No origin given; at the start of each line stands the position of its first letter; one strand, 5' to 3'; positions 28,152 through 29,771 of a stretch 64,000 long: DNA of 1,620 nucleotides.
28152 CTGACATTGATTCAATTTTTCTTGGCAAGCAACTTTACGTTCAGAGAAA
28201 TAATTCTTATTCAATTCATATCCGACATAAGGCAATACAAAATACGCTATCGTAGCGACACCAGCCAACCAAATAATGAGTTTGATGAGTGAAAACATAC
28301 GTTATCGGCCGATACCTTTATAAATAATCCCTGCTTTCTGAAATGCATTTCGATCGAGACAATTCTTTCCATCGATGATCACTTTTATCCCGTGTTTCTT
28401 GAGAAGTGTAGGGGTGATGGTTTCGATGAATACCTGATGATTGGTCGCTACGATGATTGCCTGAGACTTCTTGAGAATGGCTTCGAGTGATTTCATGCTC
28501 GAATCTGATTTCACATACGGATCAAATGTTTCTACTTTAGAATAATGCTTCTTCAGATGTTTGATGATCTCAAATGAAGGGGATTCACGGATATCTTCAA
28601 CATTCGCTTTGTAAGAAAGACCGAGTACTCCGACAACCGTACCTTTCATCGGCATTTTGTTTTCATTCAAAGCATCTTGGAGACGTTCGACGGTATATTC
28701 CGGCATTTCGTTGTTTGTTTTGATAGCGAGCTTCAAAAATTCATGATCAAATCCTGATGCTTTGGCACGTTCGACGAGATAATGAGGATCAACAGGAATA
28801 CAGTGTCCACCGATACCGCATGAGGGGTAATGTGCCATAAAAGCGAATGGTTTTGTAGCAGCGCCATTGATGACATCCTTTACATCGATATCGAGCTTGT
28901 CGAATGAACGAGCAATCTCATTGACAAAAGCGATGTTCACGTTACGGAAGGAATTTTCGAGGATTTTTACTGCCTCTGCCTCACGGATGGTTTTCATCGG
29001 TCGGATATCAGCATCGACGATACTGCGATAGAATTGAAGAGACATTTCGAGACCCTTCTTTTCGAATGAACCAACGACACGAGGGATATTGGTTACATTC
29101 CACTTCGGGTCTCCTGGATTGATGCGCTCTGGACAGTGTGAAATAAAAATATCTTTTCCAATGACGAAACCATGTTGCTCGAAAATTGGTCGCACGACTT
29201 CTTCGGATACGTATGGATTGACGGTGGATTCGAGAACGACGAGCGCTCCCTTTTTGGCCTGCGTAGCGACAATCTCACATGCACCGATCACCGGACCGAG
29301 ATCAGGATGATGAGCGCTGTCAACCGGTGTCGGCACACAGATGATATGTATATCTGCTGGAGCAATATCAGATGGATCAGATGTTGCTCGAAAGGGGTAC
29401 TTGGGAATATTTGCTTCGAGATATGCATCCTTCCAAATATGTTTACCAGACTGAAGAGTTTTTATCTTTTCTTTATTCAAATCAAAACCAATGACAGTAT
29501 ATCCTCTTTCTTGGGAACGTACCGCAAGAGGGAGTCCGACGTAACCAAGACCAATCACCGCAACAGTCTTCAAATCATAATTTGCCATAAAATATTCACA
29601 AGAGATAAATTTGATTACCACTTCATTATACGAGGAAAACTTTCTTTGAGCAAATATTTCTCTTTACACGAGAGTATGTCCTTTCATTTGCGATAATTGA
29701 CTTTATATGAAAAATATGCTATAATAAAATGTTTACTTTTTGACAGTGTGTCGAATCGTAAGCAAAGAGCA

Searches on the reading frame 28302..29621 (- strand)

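Call 54: search_protein_families(library=pfam, proteins=[window:28302-29621:-], max_evalue=0.00001)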
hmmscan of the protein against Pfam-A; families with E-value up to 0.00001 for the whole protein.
window:28302-29621:- (439 aa): 4 families
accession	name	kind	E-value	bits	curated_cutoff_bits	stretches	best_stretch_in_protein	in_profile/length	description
PF03721.20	UDPG_MGDP_dh_N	-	1.2e-35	123.3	27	1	19-190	2-179/187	UDP-glucose/GDP-mannose dehydrogenase family, NAD binding domain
PF00984.24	UDPG_MGDP_dh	-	6e-29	100.4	25.4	1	213-304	1-93/94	UDP-glucose/GDP-mannose dehydrogenase family, central domain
PF03720.21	UDPG_MGDP_dh_C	-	4.5e-21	75.6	30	1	331-424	1-103/103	UDP-glucose/GDP-mannose dehydrogenase family, UDP binding domain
PF03446.21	NAD_binding_2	-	2.5e-08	34.6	21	1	19-146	1-107/161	NAD binding domain of 6-phosphogluconate dehydrogenase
